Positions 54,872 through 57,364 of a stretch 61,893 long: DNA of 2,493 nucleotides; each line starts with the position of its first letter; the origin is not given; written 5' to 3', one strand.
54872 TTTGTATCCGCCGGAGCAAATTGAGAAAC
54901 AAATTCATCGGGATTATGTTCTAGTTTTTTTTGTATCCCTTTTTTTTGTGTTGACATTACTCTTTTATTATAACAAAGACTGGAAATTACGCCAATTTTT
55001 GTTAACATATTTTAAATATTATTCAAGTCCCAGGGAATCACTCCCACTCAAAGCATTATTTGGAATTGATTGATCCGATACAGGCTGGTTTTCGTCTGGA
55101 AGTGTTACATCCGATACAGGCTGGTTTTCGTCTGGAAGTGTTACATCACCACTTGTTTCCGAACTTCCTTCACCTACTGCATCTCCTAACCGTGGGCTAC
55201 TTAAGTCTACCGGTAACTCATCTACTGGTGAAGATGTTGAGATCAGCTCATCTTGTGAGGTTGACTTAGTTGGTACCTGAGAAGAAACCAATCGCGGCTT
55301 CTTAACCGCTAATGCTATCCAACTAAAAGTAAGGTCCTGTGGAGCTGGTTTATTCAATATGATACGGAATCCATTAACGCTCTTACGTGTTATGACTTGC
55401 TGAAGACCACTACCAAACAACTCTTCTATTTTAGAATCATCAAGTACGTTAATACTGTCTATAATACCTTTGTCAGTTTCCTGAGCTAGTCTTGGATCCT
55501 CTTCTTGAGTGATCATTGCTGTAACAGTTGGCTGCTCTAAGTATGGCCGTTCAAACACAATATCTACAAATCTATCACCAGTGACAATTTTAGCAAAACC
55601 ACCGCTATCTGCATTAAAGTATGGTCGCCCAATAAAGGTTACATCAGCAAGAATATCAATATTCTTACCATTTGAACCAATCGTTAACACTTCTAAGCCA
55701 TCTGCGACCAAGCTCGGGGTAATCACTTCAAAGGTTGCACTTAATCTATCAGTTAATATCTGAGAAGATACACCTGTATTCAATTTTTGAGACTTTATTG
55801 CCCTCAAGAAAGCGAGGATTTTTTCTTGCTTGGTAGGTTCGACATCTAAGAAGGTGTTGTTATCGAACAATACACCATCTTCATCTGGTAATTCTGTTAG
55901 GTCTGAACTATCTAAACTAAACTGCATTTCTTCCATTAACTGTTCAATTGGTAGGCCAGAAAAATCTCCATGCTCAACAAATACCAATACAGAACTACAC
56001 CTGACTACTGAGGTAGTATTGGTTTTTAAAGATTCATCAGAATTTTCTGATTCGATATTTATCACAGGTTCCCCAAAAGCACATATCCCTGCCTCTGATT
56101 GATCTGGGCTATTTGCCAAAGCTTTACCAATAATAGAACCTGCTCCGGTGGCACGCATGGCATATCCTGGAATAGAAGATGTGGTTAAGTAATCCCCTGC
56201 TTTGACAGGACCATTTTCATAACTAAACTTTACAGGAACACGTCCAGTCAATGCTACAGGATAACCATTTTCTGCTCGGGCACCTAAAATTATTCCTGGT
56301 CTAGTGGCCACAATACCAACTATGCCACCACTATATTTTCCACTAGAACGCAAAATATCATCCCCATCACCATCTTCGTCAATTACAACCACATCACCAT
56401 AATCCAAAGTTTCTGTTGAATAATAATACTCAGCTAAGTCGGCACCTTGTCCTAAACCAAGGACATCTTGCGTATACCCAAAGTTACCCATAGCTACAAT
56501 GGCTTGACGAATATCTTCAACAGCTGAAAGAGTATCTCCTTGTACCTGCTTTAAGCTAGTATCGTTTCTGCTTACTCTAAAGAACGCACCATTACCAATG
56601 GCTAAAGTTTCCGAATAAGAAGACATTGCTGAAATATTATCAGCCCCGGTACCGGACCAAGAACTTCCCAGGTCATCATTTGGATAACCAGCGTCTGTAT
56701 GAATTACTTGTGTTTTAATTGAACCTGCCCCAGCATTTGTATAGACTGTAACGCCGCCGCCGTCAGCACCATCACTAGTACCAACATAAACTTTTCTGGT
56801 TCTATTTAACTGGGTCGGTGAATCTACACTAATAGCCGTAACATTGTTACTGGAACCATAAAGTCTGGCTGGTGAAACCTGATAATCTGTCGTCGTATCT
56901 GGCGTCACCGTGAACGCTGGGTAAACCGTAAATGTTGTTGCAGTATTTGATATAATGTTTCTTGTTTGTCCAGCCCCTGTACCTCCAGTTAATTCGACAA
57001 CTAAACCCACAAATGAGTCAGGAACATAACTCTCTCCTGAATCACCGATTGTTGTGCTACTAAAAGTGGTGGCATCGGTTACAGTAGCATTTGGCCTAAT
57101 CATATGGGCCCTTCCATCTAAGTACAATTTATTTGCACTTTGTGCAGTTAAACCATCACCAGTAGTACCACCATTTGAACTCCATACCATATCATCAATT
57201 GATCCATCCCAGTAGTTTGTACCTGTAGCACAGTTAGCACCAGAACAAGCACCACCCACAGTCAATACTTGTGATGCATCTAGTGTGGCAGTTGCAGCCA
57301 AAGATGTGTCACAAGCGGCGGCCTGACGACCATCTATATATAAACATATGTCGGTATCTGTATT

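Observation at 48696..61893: Six-gene surface operon: giant LamG fibre, TM protein, dockerin protein, two cohesin-like proteins, CHASE/PAS sensor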

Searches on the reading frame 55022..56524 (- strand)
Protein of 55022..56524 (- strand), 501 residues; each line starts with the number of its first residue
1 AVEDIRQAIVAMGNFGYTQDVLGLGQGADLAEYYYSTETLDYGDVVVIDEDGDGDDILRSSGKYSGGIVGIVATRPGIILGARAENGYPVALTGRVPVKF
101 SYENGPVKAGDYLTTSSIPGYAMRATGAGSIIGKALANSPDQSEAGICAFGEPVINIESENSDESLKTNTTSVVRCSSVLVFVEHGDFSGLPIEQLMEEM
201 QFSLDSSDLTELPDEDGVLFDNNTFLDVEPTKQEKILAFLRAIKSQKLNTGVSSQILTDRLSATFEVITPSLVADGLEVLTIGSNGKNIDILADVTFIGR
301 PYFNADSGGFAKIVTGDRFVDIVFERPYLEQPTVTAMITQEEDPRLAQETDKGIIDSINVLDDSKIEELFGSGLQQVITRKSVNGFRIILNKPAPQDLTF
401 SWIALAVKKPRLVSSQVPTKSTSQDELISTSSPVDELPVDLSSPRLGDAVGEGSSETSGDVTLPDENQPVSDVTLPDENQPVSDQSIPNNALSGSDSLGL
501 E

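Call 49: find_homologous_proteins(query=window:55022-56524:-, max_evalue=0.001)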
Query window:55022-56524:- (501 aa): 83 proteins with E <= 0.001 among 8000 candidates.
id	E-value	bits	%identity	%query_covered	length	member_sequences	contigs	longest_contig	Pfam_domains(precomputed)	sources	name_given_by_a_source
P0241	1.2e-74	270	39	90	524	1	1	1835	-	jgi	jgi:hypothetical protein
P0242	1.1e-72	264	43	57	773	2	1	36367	-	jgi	jgi:hypothetical protein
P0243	1.4e-69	253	35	61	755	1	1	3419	-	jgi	jgi:hypothetical protein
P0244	1.0e-66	244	42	51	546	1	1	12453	-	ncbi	ncbi:MAG: hypothetical protein WAW00_02875, partial [Candidatus Moraniibacteriota bacterium]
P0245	1.3e-66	244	43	54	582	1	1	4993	-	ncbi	-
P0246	8.1e-61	224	32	87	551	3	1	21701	-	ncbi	ncbi:MAG: hypothetical protein AAB519_03510, partial [Patescibacteria group bacterium]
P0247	3.6e-60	222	37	54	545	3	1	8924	-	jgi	jgi:hypothetical protein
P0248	2.5e-49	187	37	73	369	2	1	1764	-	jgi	jgi:hypothetical protein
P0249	9.1e-46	175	40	38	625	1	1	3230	-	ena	-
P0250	3.3e-45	173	44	29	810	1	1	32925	-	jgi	-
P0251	2.8e-44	170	45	26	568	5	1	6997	-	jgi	jgi:hypothetical protein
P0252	7.4e-42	162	39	29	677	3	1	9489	-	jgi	jgi:hypothetical protein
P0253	1.0e-38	152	44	28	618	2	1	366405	-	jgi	jgi:hypothetical protein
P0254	1.1e-38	151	40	36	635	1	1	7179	-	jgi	-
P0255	4.8e-30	123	31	50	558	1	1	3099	-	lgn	-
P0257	5.5e-27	113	50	22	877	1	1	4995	PF23982.3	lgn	-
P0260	1.4e-21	95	31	57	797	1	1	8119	PF13964.13,PF24681.2,PF13415.13,PF01344.32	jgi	jgi:hypothetical protein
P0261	2.9e-20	91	38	42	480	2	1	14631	PF13884.12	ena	-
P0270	2.5e-10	58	38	22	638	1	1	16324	PF11962.14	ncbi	ncbi:MAG: peptidase G2 autoproteolytic cleavage domain-containing protein [Pyrinomonadaceae bacteriu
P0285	1.9e-8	52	39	20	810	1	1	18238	PF05658.20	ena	-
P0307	1.6e-6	45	37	24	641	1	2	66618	PF01391.24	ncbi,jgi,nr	ncbi:MAG: hypothetical protein JNL80_13015 [Phycisphaerae bacterium]|jgi:hypothetical protein|nr:hyp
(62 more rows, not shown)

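Call 51: search_protein_families(library=pfam, proteins=[P0270, P0261, P0257, P0285, P0307, P0260], max_evalue=0.01)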
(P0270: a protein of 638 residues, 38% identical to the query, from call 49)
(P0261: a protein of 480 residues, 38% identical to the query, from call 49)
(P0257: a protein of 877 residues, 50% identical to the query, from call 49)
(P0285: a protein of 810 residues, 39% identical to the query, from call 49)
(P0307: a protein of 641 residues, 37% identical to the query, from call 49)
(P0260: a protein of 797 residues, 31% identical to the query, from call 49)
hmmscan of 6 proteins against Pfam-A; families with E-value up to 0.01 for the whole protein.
P0270 (638 aa): 1 family
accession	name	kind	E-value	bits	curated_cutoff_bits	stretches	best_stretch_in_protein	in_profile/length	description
PF11962.13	Peptidase_G2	-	6.4e-07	29.4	25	1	471-559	18-101/228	Peptidase_G2, IMC autoproteolytic cleavage domain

P0261 (480 aa): 1 family
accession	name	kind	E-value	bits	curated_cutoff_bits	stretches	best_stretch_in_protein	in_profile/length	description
PF13884.11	Peptidase_S74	-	7.7e-10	39.4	22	1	57-107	1-56/58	Chaperone of endosialidase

P0257 (877 aa): 1 family
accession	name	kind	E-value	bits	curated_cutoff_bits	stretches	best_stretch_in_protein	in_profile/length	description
PF23982.2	XM1_gp53_minor_capsid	-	2.2e-05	24.8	27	1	328-462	13-142/154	XM1 gp53 minor capsid protein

P0285 (810 aa): 1 family
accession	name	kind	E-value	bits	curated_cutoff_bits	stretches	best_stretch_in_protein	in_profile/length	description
PF05658.19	YadA_head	-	7.9e-28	96.6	25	6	378-402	1-25/27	YadA head domain repeat (2 copies)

P0307 (641 aa): 1 family
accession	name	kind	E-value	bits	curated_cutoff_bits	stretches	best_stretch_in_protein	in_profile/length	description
PF01391.23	Collagen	-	9.5e-12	44.9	27.2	2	148-204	1-57/60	Collagen triple helix repeat (20 copies)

P0260 (797 aa): 7 families
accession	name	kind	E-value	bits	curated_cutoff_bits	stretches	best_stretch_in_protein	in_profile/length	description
PF24681.1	Kelch_KLHDC2_KLHL20_DRC7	-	5.5e-08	32.8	50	1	4-126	4-124/221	KLHDC2/KLHL20/DRC7 Kelch-repeats domain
PF01344.31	Kelch_1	-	2.2e-07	30.7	20.1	1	54-82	5-30/46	Kelch motif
PF24996.1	NANM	-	8.5e-05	22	45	1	50-125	53-126/350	N-acetylneuraminate epimerase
PF24981.1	Beta-prop_ATRN-LZTR1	-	0.00012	21.9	50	0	92-128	189-224/289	Attractin/LZTR1 beta-propeller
PF25210.1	Kelch_FKB95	-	0.00024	21.2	70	0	47-74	76-103/268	FKB95, Kelch-repeats domain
PF13418.12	Kelch_4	-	0.00031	21.1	21.6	0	105-127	1-24/49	Galactose oxidase, central domain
PF13964.12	Kelch_6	-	0.0032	17.9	25.3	0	56-80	7-29/50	Kelch motif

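Call 63: predict_structure(alignment_id=A4)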
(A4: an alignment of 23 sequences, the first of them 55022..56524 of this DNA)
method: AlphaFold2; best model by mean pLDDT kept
length: 501 residues; sequences in the alignment: 23
mean_pLDDT: 61.7   pTM: 0.32
mean pLDDT of the five models: 61.7, 61.7, 60.0, 58.0, 56.1
residues with pLDDT >= 90: 85; 70-90: 91; 50-70: 113; < 50: 212
segments of 3 or more residues with pLDDT < 50: 1-27, 94-98, 117-120, 143-146, 148-157, 165-174, 179-190, 216-221, 248-281, 283-301, 421-423, 426-437, 439-463, 465-468, 470-501
pLDDT, mean of each block of 10 residues (from residue 1): 41 38 45 88 81 81 60 74 82 51 69 57 61 59 49 48 49 49 43 65 65 50 55 69 58 42 34 38 43 44 73 97 91 93 90 95 91 95 96 96 86 69 47 45 38 39 40 39 39 37 37
secondary structure, 60 per line:
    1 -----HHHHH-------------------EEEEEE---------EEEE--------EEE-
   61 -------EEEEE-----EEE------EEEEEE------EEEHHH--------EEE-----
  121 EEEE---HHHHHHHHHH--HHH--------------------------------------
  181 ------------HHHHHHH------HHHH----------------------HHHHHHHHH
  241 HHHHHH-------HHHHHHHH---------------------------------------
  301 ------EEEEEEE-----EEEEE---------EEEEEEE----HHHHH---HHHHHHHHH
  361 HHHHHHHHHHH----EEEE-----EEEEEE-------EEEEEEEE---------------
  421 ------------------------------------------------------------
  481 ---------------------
elements in order: H6-10 E30-35 E45-48 E57-59 E68-72 E78-80 E87-92 E99-101 E113-115 E121-124 H128-137 H193-199 H206-209 H232-246 H254-261 E307-313 E319-323 E333-339 H344-348 H352-371 E376-379 E385-390 E398-405

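Call 65: search_solved_structures(query=A4, max_evalue=1)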
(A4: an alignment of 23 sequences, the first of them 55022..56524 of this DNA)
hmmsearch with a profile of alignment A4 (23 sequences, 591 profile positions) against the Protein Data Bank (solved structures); distinct sequences matched with E-value up to 1: 1.
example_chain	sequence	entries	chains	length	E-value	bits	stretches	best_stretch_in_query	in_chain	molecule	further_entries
3gqh_A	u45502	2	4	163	0.35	13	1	41-94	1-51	Preneck appendage protein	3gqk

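Call 67: search_solved_structures(query=A4, max_evalue=1, show_alignments=1)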
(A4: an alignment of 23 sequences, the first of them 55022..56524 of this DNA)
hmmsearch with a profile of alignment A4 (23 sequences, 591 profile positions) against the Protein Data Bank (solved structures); distinct sequences matched with E-value up to 1: 1.
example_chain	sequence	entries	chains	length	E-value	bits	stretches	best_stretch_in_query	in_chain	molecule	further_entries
3gqh_A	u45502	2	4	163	0.35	13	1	41-94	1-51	Preneck appendage protein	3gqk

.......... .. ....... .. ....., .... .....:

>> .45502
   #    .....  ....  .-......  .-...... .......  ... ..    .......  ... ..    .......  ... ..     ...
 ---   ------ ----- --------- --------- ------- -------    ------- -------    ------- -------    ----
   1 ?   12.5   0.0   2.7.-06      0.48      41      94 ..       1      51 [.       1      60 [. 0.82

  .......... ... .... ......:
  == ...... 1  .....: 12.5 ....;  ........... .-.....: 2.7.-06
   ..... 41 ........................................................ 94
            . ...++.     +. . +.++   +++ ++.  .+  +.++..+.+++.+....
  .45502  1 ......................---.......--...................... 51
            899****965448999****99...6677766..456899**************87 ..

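Call 68: fold_search(model_id=the predicted structure, library=pdb)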
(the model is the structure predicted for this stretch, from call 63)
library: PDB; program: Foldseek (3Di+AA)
matches with E <= 10: 195; with E <= 0.001: 0
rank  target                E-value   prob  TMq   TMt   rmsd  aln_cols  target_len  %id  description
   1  2ccv                  2.4e-03  1.00  0.13  0.59   8.0       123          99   16  Structure of Helix Pomatia agglutinin with zinc and N-acetyl-alpha-D- galactoseamine (GalNAc) (released 2006-05-15)
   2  4q56_A                3.4e-03  1.00  0.13  0.59   7.9       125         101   16  Structure of Helix aspersa agglutinin with natural glycosylation and N-acetyl-alpha-D-galactosamine (GalNAc) (released 2015-10-14)
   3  3wmp_A                3.9e-03  1.00  0.13  0.57   7.8       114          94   14  Crystal structure of SLL-2 (released 2015-01-14)
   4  2ce6                  4.6e-03  1.00  0.13  0.59   8.1       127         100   16  Structure of Helix Pomatia agglutinin with no ligands (released 2006-05-15)
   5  2cgy_A                5.8e-03  1.00  0.13  0.59   8.0       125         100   15  STRUCTURE OF HELIX POMATIA AGGLUTININ WITH FORSMANN ANTIGEN (released 2007-03-13)
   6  2vm9                  1.8e-02  1.00  0.12  0.23   8.7       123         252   13  Native structure of the recombinant discoidin II of Dictyostelium discoideum at 1.75 angstrom (released 2008-07-01)
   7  4ru5_C                2.4e-02  0.99  0.12  0.10   7.1       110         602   13  Crystal Structure of the Pseudomonas phage phi297 tailspike gp61 (released 2015-11-18)
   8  6cl6_A                3.6e-02  1.00  0.12  0.16   6.8        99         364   12  Structure of P. aeruginosa R2 pyocin fiber PA0620 comprising C-terminal residues 323-691 (released 2018-06-27)
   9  2vme_A                3.8e-02  1.00  0.12  0.23   8.0       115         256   13  Structure of the wild-type discoidin II from Dictyostelium discoideum (released 2008-07-01)
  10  2vme_C                4.5e-02  0.98  0.13  0.24   8.7       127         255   14  Structure of the wild-type discoidin II from Dictyostelium discoideum (released 2008-07-01)
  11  4ru4_B                5.3e-02  1.00  0.13  0.11   7.2       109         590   12  Crystal structure of the tailspike protein gp49 from Pseudomonas phage LKA1 (released 2015-11-18)
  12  4ru4_A                5.7e-02  1.00  0.13  0.11   7.1       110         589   14  Crystal structure of the tailspike protein gp49 from Pseudomonas phage LKA1 (released 2015-11-18)
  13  7eea_C                1.0e-01  1.00  0.12  0.09   2.8       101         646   12  Cyanophage Pam1 tailspike receptor-binding domain (released 2021-10-20)
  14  6ct8                  1.0e-01  0.98  0.12  0.22   6.8        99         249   12  Selenomethionine structure of N-truncated R2-type pyocin tail fiber at 2.6 angstrom resolution (released 2019-02-20)
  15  7eea_B                1.8e-01  0.99  0.12  0.09   2.8       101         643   12  Cyanophage Pam1 tailspike receptor-binding domain (released 2021-10-20)
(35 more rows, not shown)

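Call 92: fold_search(model_id=the predicted structure, library=viral)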
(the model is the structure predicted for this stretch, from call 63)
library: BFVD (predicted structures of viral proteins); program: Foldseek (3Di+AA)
matches with E <= 10: 472; with E <= 0.001: 8
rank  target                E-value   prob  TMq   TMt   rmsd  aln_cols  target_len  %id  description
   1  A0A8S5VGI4            7.9e-06  1.00  0.13  0.33  13.9       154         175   22  Preneck appendage protein [Myoviridae sp. ctkfK18]
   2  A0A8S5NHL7            4.0e-05  1.00  0.14  0.09  11.0       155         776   14  Uncharacterized protein [Siphoviridae sp. cttFh17]
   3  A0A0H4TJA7            7.7e-05  1.00  0.13  0.21   5.3       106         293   15  (no name in the UniProt tables at hand)
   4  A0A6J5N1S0            2.0e-04  0.77  0.12  0.07  36.2       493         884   12  Uncharacterized protein [uncultured Caudovirales phage]
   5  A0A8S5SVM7            3.7e-04  1.00  0.13  0.42   5.4       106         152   13  Putative tail fiber protein [Myoviridae sp. ctBTH15]
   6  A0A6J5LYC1            4.7e-04  1.00  0.13  0.05  12.4       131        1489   22  Uncharacterized protein [uncultured Caudovirales phage]
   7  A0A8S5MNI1            5.0e-04  0.89  0.15  0.23  24.5       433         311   11  H-type lectin domain [Myoviridae sp. ctPSW2]
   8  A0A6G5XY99            6.6e-04  1.00  0.12  0.11  12.0       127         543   22  (no name in the UniProt tables at hand)
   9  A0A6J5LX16            1.1e-03  1.00  0.13  0.10  12.4       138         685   21  Uncharacterized protein [uncultured Caudovirales phage]
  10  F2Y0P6                1.2e-03  0.47  0.12  0.11  33.5       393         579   11  (no name in the UniProt tables at hand)
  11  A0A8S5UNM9            1.4e-03  0.41  0.13  0.11  23.2       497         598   10  Uncharacterized protein [Myoviridae sp. ctwVB15]
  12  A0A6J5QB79            1.5e-03  0.60  0.13  0.20  52.6       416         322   13  Putative tail fiber protein gp53-like C-terminal domain-containing protein [uncultured Caudovirales phage]
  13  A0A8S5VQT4            1.6e-03  1.00  0.13  0.18  10.7       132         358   18  (no name in the UniProt tables at hand)
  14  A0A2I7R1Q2            1.6e-03  0.47  0.10  0.08  53.0       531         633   11  (no name in the UniProt tables at hand)
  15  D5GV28                1.7e-03  1.00  0.12  0.15  10.8       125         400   26  Hypothetical phage protein [Campylobacter phage CP220]
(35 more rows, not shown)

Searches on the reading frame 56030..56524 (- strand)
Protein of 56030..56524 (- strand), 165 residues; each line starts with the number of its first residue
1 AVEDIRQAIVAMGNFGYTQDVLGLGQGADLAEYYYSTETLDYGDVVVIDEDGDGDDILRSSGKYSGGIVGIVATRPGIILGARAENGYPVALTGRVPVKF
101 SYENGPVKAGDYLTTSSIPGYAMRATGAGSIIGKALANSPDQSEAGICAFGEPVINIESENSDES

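Call 76: search_dna_similar(query=window:56030-56524:-, collection=phages, mode=protein, max_evalue=0.001, max_rows=15)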
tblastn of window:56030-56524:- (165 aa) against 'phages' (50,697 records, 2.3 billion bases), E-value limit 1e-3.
Records with a match: 12; places in all: 12; records where one place covers at least 80% of the query: 0.
Best place of each record, by identity: <60% 12.
By first word of the organism name: Pseudomonas 11; Sinorhizobium 1.
By host as written in the record: Pseudomonas aeruginosa PAO1 5; Pseudomonas aeruginosa 3; - 3; Sinohrizobium meliloti NRRL L-50 1.
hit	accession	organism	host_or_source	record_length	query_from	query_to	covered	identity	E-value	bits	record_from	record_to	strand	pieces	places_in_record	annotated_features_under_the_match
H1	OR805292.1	Pseudomonas phage Cassandra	Pseudomonas aeruginosa PAO1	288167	68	152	52%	38.4%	1e-6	53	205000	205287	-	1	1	hypothetical protein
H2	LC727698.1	Pseudomonas phage sp. 30-3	Pseudomonas aeruginosa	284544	68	151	51%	38.8%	9e-7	53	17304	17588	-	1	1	hypothetical protein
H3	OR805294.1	Pseudomonas phage Ettore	Pseudomonas aeruginosa PAO1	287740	68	151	51%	38.8%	9e-7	53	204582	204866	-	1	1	hypothetical protein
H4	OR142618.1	Pseudomonas phage Callisto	Pseudomonas aeruginosa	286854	68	151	51%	38.8%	9e-7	53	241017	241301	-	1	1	hypothetical protein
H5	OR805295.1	Pseudomonas phage Paride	Pseudomonas aeruginosa PAO1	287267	68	151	51%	38.8%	9e-7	53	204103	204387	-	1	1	hypothetical protein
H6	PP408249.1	Pseudomonas phage vB_Pa-PAC2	Pseudomonas aeruginosa PAO1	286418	68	151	51%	38.8%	1e-6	53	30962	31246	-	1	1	baseplate wedge subunit and tail pin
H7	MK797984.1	Pseudomonas phage vB_PaeM_PA5oct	-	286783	68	151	51%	38.8%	1e-6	53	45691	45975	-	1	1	hypothetical protein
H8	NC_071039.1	Pseudomonas phage vB_PaeM_PA5oct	-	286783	68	151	51%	38.8%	1e-6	53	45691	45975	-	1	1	virion structural protein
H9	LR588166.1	Pseudomonas phage vB_PaeM_MIJ3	-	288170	68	151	51%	38.8%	1e-6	53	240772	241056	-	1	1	hypothetical protein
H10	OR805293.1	Pseudomonas phage Deifobo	Pseudomonas aeruginosa PAO1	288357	68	151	51%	38.8%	1e-6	53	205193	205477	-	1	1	hypothetical protein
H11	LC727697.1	Pseudomonas phage sp. 30-2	Pseudomonas aeruginosa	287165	68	151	51%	38.8%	2e-6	52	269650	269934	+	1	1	hypothetical protein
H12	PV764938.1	Sinorhizobium phage Phosso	Sinohrizobium meliloti NRRL L-50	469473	57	151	58%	34.0%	1e-5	50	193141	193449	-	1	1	hypothetical protein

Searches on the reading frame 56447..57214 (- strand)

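Call 48: search_protein_families(library=pfam, proteins=[window:56447-57214:-], max_evalue=5)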
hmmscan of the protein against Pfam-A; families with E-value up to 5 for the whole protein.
window:56447-57214:- (256 aa): 1 family
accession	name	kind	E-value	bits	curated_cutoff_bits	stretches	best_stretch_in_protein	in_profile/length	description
PF13990.11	YjcZ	-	0.27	11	27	1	199-242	61-104/272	YjcZ-like protein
